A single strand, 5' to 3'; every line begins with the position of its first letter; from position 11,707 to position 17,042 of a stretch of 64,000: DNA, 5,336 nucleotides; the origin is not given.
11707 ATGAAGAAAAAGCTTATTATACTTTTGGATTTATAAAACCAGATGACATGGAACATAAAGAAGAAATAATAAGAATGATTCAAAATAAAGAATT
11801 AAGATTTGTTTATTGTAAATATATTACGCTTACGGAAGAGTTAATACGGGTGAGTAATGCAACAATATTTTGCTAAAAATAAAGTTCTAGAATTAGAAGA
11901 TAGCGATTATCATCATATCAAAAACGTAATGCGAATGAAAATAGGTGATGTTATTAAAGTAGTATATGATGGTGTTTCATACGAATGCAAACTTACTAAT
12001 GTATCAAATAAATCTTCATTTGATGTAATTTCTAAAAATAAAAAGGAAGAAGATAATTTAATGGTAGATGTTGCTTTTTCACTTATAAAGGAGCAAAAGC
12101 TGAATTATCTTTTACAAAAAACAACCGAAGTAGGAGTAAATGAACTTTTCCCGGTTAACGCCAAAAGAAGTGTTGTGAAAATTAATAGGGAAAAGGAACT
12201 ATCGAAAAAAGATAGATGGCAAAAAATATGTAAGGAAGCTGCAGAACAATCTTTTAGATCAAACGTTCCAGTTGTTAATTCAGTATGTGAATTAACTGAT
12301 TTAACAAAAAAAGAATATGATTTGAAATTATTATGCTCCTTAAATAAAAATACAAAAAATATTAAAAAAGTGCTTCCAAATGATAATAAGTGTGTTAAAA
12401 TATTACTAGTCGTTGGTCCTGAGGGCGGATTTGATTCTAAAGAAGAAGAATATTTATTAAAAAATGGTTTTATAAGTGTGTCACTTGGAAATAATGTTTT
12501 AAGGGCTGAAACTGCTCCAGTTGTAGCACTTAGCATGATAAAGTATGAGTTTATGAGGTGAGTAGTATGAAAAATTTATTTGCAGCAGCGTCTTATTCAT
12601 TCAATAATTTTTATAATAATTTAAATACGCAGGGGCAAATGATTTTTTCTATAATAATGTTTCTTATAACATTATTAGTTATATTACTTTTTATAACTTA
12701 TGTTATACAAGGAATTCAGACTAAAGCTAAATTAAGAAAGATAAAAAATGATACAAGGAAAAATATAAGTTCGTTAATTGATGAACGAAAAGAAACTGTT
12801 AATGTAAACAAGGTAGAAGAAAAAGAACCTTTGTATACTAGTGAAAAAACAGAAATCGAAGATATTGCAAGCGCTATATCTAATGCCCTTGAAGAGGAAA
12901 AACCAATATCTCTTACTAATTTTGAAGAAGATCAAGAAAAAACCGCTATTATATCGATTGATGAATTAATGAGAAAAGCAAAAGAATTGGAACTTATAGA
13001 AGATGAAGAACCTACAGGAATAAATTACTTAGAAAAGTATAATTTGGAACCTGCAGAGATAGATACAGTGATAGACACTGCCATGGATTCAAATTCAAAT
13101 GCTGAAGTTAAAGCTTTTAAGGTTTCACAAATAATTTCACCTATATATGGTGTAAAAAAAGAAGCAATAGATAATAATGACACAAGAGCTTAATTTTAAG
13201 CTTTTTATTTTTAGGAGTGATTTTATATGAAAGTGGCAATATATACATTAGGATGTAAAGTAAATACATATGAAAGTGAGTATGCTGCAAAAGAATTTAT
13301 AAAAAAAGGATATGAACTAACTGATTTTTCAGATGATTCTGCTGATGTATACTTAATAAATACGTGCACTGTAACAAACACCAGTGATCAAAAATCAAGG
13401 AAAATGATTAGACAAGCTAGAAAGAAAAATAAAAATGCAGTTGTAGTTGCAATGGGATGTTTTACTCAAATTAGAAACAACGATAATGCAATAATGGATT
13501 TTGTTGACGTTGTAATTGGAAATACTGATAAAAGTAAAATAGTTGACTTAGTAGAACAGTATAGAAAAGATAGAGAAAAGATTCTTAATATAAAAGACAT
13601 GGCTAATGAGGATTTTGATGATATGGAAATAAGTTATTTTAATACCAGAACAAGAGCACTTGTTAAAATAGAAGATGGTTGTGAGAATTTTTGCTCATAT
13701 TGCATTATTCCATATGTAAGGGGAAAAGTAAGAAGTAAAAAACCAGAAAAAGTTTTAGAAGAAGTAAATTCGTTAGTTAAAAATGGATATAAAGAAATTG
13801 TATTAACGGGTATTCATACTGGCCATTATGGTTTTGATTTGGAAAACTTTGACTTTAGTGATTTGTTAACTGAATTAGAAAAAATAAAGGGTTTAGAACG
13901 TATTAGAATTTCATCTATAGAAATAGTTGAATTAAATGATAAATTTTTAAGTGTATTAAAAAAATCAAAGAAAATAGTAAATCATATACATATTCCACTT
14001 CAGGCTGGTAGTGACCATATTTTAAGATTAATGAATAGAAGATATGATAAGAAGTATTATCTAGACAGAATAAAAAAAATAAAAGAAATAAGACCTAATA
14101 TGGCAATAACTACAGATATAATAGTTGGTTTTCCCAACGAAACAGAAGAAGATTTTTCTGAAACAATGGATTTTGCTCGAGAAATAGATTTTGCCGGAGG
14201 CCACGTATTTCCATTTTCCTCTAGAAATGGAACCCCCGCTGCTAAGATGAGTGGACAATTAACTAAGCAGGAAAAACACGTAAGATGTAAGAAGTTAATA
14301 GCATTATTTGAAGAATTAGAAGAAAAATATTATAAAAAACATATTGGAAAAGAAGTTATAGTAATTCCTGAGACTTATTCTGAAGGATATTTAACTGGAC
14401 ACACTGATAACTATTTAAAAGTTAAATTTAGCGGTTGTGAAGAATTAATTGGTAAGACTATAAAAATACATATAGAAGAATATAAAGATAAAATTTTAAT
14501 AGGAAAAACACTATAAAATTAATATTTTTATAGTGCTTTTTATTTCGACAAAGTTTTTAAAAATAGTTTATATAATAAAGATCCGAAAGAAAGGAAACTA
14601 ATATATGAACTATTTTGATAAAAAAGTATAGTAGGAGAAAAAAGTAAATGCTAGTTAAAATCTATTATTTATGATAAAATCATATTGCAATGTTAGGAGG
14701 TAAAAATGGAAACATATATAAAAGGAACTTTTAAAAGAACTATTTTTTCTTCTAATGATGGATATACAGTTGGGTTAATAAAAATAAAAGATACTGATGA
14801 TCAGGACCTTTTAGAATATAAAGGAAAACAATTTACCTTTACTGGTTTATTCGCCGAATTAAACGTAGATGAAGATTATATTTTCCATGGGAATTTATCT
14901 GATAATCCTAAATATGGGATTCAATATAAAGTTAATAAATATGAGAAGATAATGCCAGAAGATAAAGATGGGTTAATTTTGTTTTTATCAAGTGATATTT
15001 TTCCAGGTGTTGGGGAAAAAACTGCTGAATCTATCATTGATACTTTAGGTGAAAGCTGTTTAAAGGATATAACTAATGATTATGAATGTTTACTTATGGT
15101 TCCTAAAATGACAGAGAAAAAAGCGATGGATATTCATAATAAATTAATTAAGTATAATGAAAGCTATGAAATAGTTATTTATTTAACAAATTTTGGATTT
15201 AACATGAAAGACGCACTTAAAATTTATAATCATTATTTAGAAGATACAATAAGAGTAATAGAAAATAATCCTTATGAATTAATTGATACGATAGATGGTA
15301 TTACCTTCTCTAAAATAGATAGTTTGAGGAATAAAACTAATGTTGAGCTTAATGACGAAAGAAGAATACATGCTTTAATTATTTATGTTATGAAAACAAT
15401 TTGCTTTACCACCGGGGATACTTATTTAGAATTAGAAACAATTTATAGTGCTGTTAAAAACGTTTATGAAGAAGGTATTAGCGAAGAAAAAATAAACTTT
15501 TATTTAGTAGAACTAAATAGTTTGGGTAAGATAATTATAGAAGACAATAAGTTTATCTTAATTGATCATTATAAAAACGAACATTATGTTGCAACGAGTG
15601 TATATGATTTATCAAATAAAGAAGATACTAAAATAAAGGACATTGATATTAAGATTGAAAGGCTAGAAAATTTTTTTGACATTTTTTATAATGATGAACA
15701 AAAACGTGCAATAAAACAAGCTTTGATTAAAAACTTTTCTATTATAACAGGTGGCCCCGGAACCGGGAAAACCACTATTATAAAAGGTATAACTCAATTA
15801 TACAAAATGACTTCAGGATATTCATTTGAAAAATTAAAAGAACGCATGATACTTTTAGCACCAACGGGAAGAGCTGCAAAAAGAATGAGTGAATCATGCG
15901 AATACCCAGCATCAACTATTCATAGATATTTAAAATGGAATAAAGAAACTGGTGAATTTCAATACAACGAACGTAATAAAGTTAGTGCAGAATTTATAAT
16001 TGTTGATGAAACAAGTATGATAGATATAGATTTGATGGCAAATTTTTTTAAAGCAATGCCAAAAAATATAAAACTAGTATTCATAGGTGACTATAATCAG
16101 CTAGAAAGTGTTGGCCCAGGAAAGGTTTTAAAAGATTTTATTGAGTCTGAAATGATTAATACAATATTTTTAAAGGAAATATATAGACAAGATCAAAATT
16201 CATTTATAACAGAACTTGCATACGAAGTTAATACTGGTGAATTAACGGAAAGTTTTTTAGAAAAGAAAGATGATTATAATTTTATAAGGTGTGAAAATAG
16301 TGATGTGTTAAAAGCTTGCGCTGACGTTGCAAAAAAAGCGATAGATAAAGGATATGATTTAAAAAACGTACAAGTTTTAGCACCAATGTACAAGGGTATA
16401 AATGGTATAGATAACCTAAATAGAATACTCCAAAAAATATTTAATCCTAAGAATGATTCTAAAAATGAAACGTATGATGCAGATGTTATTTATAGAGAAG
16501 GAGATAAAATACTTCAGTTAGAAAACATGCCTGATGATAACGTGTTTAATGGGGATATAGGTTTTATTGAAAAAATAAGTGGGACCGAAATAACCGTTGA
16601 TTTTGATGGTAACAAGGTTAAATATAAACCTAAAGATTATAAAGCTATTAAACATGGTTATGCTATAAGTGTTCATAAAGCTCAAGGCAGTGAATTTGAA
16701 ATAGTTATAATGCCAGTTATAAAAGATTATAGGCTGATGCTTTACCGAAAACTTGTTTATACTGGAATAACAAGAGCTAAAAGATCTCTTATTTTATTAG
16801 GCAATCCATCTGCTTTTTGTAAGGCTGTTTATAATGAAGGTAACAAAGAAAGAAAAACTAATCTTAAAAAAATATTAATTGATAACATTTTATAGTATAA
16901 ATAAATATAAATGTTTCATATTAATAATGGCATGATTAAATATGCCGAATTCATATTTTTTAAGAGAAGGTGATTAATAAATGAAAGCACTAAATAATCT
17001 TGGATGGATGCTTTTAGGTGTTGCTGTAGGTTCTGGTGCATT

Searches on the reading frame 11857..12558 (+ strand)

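Call 14: search_protein_families(library=pfam, proteins=[window:11857-12558:+], max_evalue=0.001)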
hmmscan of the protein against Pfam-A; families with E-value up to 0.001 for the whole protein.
window:11857-12558:+ (234 aa): 2 families
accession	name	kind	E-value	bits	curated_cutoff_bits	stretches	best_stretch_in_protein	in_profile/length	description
PF04452.19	Methyltrans_RNA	-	8.4e-47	159.3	23.9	1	65-228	2-164/165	RNA methyltransferase domain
PF20260.4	PUA_4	-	2.4e-13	50.4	23.9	1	13-56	1-44/48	RNA methyltransferase PUA domain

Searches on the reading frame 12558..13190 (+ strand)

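Call 14: search_protein_families(library=pfam, proteins=[window:12558-13190:+], max_evalue=0.001)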
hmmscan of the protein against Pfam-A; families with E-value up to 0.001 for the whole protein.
window:12558-13190:+ (211 aa): 2 families
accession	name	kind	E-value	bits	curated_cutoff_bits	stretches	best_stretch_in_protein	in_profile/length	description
PF08863.15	YolD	-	5e-05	23.8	27.5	1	98-152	27-81/94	YolD-like protein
PF10011.15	DUF2254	-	5.4e-05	22.6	28.8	1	26-100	123-197/368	Predicted membrane protein (DUF2254)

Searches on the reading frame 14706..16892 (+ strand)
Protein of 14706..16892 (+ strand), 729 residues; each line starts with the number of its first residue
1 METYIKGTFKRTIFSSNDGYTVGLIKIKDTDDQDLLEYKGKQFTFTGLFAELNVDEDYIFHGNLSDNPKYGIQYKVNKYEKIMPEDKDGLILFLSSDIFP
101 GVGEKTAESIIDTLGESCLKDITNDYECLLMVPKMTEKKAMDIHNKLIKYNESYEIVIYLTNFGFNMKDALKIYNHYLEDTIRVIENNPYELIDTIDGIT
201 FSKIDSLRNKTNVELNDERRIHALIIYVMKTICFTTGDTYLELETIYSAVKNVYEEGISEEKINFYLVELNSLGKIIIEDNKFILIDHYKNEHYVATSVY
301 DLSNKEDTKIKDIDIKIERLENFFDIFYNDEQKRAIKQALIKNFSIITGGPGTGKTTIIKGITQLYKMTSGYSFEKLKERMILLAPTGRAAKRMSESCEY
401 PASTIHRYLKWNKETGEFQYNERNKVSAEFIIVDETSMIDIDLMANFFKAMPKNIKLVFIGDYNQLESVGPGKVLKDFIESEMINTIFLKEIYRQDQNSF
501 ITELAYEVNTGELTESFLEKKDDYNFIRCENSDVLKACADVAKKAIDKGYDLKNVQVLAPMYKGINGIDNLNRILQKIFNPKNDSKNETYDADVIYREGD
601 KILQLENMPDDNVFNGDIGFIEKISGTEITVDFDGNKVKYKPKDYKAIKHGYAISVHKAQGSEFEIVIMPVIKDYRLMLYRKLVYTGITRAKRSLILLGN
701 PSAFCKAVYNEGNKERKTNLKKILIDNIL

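Call 65: list_cluster_members(proteins=[P0001, P0121, P0164, P0181, P0088, P0012, P0006, window:14706-16892:+, window:23187-25868:+, window:49669-50754:+])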
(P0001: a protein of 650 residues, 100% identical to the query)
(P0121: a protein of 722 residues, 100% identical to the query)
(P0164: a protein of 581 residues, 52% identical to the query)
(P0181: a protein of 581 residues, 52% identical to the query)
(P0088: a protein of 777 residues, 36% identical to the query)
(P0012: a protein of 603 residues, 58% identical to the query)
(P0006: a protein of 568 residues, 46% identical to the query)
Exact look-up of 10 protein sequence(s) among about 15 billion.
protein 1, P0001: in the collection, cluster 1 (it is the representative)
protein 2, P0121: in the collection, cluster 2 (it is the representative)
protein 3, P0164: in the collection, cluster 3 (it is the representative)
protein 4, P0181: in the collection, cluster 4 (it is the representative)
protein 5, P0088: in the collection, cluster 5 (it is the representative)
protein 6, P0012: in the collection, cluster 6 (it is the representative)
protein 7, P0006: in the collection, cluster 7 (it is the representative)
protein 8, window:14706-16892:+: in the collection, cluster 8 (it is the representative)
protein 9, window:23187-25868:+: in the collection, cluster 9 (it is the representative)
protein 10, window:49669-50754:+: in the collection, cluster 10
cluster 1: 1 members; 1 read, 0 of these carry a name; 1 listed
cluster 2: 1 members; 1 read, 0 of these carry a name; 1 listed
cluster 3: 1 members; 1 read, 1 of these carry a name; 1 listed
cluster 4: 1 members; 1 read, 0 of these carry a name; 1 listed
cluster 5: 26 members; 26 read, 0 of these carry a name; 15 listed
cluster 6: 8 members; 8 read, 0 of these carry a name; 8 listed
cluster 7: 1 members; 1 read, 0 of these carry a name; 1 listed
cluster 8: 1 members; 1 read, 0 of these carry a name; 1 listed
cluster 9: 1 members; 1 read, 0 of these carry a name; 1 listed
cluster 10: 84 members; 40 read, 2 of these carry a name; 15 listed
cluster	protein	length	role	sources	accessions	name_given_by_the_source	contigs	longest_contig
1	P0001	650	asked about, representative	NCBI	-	-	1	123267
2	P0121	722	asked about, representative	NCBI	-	-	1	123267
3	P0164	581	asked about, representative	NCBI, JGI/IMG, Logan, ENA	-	prepilin-type N-terminal cleavage/methylation domain-containing protein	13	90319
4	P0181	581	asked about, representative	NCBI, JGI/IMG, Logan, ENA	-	-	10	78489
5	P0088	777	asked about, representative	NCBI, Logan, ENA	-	-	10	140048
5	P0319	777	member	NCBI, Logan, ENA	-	-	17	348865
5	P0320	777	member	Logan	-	-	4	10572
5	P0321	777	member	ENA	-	-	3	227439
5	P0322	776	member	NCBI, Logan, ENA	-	-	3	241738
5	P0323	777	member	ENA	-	-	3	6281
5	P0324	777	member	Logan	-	-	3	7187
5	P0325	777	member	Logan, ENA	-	-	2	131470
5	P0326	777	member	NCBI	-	-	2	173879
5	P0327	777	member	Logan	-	-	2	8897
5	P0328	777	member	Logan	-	-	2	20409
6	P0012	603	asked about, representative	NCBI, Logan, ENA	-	-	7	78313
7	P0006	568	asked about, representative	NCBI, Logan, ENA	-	-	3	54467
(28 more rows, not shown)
